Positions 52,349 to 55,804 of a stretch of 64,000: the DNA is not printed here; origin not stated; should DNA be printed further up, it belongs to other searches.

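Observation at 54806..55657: NHL beta-propeller fused to the C-terminus of a PMT-like membrane glycosyltransferase candidate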

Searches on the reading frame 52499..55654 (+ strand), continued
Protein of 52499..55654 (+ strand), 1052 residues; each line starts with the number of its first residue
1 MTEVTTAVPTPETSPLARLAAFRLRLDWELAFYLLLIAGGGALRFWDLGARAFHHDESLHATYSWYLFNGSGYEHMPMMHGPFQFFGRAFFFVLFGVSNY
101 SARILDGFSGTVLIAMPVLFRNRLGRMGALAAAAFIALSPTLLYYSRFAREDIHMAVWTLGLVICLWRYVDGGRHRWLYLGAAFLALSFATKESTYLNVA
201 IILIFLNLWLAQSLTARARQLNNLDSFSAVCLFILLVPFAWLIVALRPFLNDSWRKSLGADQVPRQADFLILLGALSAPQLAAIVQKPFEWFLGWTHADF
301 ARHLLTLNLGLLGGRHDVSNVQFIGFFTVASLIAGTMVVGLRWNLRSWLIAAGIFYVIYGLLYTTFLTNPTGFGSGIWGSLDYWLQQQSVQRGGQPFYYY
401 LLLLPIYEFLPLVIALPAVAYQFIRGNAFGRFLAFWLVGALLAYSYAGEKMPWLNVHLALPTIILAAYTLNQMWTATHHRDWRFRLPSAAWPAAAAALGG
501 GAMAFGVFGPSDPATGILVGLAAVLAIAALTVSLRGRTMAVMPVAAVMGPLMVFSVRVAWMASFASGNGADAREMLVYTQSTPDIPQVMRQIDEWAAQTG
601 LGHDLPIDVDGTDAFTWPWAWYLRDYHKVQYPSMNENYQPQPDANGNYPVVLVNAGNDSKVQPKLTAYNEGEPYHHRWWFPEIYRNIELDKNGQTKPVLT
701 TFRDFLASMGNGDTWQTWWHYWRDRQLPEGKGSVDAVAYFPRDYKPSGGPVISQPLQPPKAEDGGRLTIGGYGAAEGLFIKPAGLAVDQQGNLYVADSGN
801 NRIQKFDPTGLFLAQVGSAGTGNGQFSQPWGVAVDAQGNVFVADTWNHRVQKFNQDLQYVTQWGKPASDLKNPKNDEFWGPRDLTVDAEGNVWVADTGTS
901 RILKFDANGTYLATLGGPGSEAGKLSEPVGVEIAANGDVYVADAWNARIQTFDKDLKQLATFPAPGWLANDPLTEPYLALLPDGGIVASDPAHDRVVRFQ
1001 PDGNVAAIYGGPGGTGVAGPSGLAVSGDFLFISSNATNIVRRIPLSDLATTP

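Call 10: find_encoding_contigs(protein=P0001, flank=10000, max_places=3)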
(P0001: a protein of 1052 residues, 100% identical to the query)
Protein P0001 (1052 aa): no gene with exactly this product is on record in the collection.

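Call 12: list_cluster_members(proteins=[P0001])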
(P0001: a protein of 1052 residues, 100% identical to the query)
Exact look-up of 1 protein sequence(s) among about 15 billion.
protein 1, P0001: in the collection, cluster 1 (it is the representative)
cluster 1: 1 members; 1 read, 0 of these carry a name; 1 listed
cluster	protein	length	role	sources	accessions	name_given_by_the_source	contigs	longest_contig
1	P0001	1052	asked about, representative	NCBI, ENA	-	-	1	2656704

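Call 16: search_solved_structures(query=A1, max_evalue=0.01)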
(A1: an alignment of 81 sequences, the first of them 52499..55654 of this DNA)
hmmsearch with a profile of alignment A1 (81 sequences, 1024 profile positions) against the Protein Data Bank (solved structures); distinct sequences matched with E-value up to 0.01: 83 (the best 60 are shown).
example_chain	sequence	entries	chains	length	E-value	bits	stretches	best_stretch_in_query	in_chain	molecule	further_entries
8j72_A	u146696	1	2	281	5.2e-112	378.9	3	741-925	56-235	E3 ubiquitin-protein ligase TRIM71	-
9jur_A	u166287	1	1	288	1.6e-107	364.1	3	741-926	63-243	E3 ubiquitin-protein ligase TRIM71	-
7qrx_A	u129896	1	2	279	1.1e-106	361.2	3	741-926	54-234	E3 ubiquitin-protein ligase TRIM71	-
6d69_A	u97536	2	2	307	1e-72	248.8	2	741-924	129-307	NHL Repeat Region of D. melanogaster Thin | Thin, isoform D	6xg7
6fpt_A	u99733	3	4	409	1.1e-69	238.7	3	741-925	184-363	E3 ubiquitin-protein ligase TRIM71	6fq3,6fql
6i3b_A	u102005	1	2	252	3.5e-69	237.1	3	751-931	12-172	cPizza6-AYW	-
7qrw_A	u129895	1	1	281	5.4e-54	186.8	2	738-915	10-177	Isoform 4 of Tripartite motif-containing protein 3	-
6i39_A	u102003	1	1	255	1.5e-53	185.3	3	751-933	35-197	v31Pizza6-AYW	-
7qrv_A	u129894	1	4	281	2.2e-53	184.8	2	739-919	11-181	Tripartite motif-containing protein 2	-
7b96_A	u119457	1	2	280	4.1e-53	183.9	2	739-918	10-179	Isoform 2 of Tripartite motif-containing protein 2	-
7b2r_A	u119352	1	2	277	2.2e-52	181.5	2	739-918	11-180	Tripartite motif-containing protein 2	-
6i38_A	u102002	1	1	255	2.6e-47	164.7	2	750-929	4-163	nv2Pizza6-AYW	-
3wwa_A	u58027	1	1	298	4.6e-46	160.6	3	751-879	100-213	Pizza7H protein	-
6f0t_A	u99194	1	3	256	5.4e-42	147.1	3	751-827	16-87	Pizza6-SFW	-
6qsd_A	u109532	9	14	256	7.7e-42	146.6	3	751-827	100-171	Pizza6S | Pizza6-S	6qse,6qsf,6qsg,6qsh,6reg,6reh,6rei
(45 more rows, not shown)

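Call 23: find_related_loci(query=A1, collection=genome_contigs, flank=8000)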
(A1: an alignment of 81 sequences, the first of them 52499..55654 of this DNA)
Query A1 (1052 aa) in genome_contigs; peptide patterns used: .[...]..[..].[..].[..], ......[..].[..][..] (x = any residue, [..] = any of these).
599 stretches matched a pattern (row limit reached: there are more); 584 encode a relative of the query (tblastn E <= 1e-3); the best 80 are kept; 80 distinct loci.
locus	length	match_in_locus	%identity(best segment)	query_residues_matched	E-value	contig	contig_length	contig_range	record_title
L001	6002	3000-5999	57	15-1038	0e+0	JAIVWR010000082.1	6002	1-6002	MAG: Acidobacteriota bacterium isolate HYP3_US_01_6 NODE_8666_length_6002_cov_0.408681, whole genome shotgun sequence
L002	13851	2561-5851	40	24-1013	0e+0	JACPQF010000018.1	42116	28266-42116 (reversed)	MAG: Chloroflexi bacterium isolate NC_groundwater_646_Ag_B-0.1um_60_58 B_1_S1_Biohub_coassembly_k141_298874, whole genom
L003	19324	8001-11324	59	1-1048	0e+0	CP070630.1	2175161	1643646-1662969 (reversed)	MAG: Dehalococcoidia bacterium isolate bin98 chromosome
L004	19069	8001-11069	39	28-1004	0e+0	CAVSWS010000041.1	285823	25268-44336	MAG: uncultured Chloroflexia bacterium isolate MFD05684.bin.1.350 genome assembly, contig: contig_99702, whole genome sh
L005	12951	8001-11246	55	15-1048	0e+0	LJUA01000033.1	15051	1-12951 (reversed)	MAG: Dehalococcoidia bacterium SM23_28_2 WORSMTZ_10437, whole genome shotgun sequence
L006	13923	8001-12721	38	1-1049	0e+0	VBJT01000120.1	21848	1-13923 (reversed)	MAG: Chloroflexi bacterium isolate CF_163 14_1009_09_30cm_scaffold_2526, whole genome shotgun sequence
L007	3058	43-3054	36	24-1047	0e+0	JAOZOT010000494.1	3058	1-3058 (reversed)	MAG: Anaerolineae bacterium isolate GMC4.maxbin2.235_sub GMC4_75787_length_3058_cov_21.315351, whole genome shotgun sequ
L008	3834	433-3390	36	24-1042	0e+0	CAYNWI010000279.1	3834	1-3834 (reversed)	MAG TPA_asm: uncultured Anaerolineae bacterium isolate binchicken_co196_404 genome assembly, contig: NODE_34551_length_3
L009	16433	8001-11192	44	28-1048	3e-177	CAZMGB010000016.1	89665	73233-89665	MAG TPA_asm: uncultured Dehalococcoidia bacterium isolate SRP323688_co1_256 genome assembly, contig: NODE_518_length_896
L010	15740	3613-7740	36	23-1045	2e-176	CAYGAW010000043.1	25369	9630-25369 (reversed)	MAG TPA_asm: uncultured Anaerolineales bacterium isolate ERP108616_co1_293 genome assembly, contig: k119_1388639, whole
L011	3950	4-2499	38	154-1044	5e-177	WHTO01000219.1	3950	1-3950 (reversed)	MAG: Dehalococcoidia bacterium isolate Dino_bin39 NODE_23623_length_3950_cov_1.08987, whole genome shotgun sequence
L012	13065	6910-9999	34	1-1038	3e-165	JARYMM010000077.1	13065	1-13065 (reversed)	MAG: Anaerolineae bacterium isolate A05DMB-I-32 NODE_77_length_13065_cov_6.495919, whole genome shotgun sequence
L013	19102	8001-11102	34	15-1047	2e-162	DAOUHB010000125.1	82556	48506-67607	MAG TPA_asm: Anaerolineae bacterium isolate R89_289 k165_2579904, whole genome shotgun sequence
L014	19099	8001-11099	34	15-1045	2e-153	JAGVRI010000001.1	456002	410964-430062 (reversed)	MAG: Chloroflexota bacterium isolate TumbabinsA95 c_000000000001, whole genome shotgun sequence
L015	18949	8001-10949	34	24-1041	5e-149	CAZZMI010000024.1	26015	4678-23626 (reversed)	MAG TPA_asm: uncultured Anaerolineae bacterium isolate SRP104967_co2_36 genome assembly, contig: NODE_977_length_26015_c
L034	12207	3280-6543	37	18-1052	0e+0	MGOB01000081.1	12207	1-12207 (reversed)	MAG: Chloroflexi bacterium RBG_16_68_14 RBG_16_scaffold_7085, whole genome shotgun sequence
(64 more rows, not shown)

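Call 25: predict_structure(alignment_id=A1)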
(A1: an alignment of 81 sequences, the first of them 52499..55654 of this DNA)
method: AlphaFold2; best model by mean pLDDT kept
length: 1052 residues; sequences in the alignment: 81
mean_pLDDT: 86.1   pTM: 0.72
mean pLDDT of the five models: 86.1, 85.2, 83.7, 83.6, 82.9
residues with pLDDT >= 90: 591; 70-90: 341; 50-70: 71; < 50: 49
segments of 3 or more residues with pLDDT < 50: 1-10, 22-25, 311-317, 482-484, 567-572, 746-754
pLDDT, mean of each block of 10 residues (from residue 1): 37 53 62 94 90 84 92 78 93 94 96 96 94 95 88 96 98 97 97 94 98 96 95 96 94 93 94 96 87 76 53 48 82 94 96 97 88 84 81 68 85 94 96 98 84 90 97 79 58 83 81 82 85 75 84 88 62 51 81 82 92 87 94 93 89 93 93 78 68 80 78 81 74 85 59 59 85 84 95 95 95 92 94 97 97 97 94 92 96 95 97 94 93 94 95 94 85 86 92 91 89 72 94 92 86 45
secondary structure, 60 per line:
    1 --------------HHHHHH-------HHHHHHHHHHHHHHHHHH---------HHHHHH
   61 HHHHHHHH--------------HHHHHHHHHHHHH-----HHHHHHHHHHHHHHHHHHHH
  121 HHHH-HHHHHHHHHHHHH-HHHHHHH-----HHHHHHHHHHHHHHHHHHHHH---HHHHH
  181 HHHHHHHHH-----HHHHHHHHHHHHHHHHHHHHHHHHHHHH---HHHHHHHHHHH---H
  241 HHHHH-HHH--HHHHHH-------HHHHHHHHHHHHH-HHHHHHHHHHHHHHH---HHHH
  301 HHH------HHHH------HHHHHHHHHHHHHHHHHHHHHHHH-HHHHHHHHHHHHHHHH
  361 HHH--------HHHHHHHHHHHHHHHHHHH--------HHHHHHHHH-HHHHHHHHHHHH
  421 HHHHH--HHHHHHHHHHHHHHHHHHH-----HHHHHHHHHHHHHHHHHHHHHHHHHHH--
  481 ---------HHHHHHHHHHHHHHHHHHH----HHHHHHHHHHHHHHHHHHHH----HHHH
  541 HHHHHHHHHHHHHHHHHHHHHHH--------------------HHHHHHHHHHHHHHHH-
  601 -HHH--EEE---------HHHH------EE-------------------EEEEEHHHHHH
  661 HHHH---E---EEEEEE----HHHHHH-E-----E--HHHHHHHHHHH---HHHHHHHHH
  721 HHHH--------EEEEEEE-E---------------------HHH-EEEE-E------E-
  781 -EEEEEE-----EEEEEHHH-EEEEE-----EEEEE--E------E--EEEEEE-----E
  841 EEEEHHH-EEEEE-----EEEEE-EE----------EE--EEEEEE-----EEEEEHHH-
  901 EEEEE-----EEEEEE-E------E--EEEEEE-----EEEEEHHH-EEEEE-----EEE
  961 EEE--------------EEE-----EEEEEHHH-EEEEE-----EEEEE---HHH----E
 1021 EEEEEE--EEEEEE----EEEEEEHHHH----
elements in order (helices of 4 or more, strands of 3 or more residues): H15-20 H28-45 H55-68 H83-95 H101-124 H126-138 H140-146 H152-172 H176-189 H195-222 H226-236 H240-245 H252-257 H265-277 H279-293 H297-303 H310-313 H320-343 H345-363 H372-390 H399-407 H409-425 H428-446 H452-478 H490-508 H513-532 H537-563 H584-599 E607-609 H619-622 E650-654 H655-664 E672-677 H682-687 H698-708 H712-724 E733-739 E767-770 E782-787 E793-797 E802-806 E812-816 E829-834 E840-844 E849-853 E859-863 E881-886 E892-896 E901-905 E911-916 E928-933 E939-943 E948-952 E958-963 E978-980 E986-990 E995-999 E1005-1009 E1020-1026 E1029-1034 E1039-1044 H1045-1048

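Call 28: fold_search(model_id=the predicted structure, library=pdb)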
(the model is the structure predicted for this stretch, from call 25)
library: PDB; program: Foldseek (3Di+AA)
matches with E <= 10: 910; with E <= 0.001: 488
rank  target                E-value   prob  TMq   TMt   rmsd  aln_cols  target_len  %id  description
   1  6xg7                  2.6e-21  1.00  0.25  0.88   2.8       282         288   29  1.3 A Resolution Structure of the of the NHL Repeat Region of D. melanogaster Thin (released 2020-12-16)
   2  6d69                  9.7e-21  1.00  0.25  0.86   2.9       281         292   29  Crystal Structure of the NHL Repeat Region of D. melanogaster Thin (released 2019-04-24)
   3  9jur                  3.3e-20  1.00  0.24  0.88   2.6       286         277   30  Crystal Structure of NHL domain of human E3 ubiquitin-protein ligase TRIM71 (released 2025-04-30)
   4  8j72_B                3.9e-20  1.00  0.24  0.87   2.7       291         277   32  Crystal structure of mammalian Trim71 in complex with lncRNA Trincr1 (released 2024-03-06)
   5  6fq3_A                1.0e-19  1.00  0.24  0.64  17.2       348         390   27  Crystal structure of Danio rerio Lin41 filamin-NHL domains in complex with lin-29A 5'UTR 13mer RNA (released 2018-05-09)
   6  8j72_A                1.7e-19  1.00  0.24  0.89   3.2       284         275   32  Crystal structure of mammalian Trim71 in complex with lncRNA Trincr1 (released 2024-03-06)
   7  6fpt_A                2.3e-19  1.00  0.25  0.65  15.8       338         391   27  Crystal structure of Danio rerio Lin41 filamin-NHL domains (released 2018-05-09)
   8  7qrx_A                3.4e-19  1.00  0.24  0.87   3.2       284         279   30  Crystal structure of NHL domain of TRIM71 (released 2022-05-04)
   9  6fpt_B                7.0e-19  1.00  0.24  0.65  19.2       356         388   26  Crystal structure of Danio rerio Lin41 filamin-NHL domains (released 2018-05-09)
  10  7qrw                  9.5e-17  1.00  0.24  0.88   2.4       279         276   25  Crystal structure of NHL domain of TRIM3 (released 2022-05-04)
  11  7qrv_D                1.6e-16  1.00  0.24  0.87   2.6       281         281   23  Crystal structure of NHL domain of TRIM2 (full C-terminal) (released 2022-05-04)
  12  7qrv_B                2.3e-16  1.00  0.24  0.87   2.4       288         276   23  Crystal structure of NHL domain of TRIM2 (full C-terminal) (released 2022-05-04)
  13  7b2r_A                2.8e-16  1.00  0.24  0.88   2.3       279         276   24  Crystal structure of NHL domain of TRIM2 (released 2021-01-13)
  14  7b2r_B                4.9e-16  1.00  0.24  0.89   2.4       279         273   23  Crystal structure of NHL domain of TRIM2 (released 2021-01-13)
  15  7qrv_A                6.3e-16  1.00  0.24  0.86   2.7       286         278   23  Crystal structure of NHL domain of TRIM2 (full C-terminal) (released 2022-05-04)
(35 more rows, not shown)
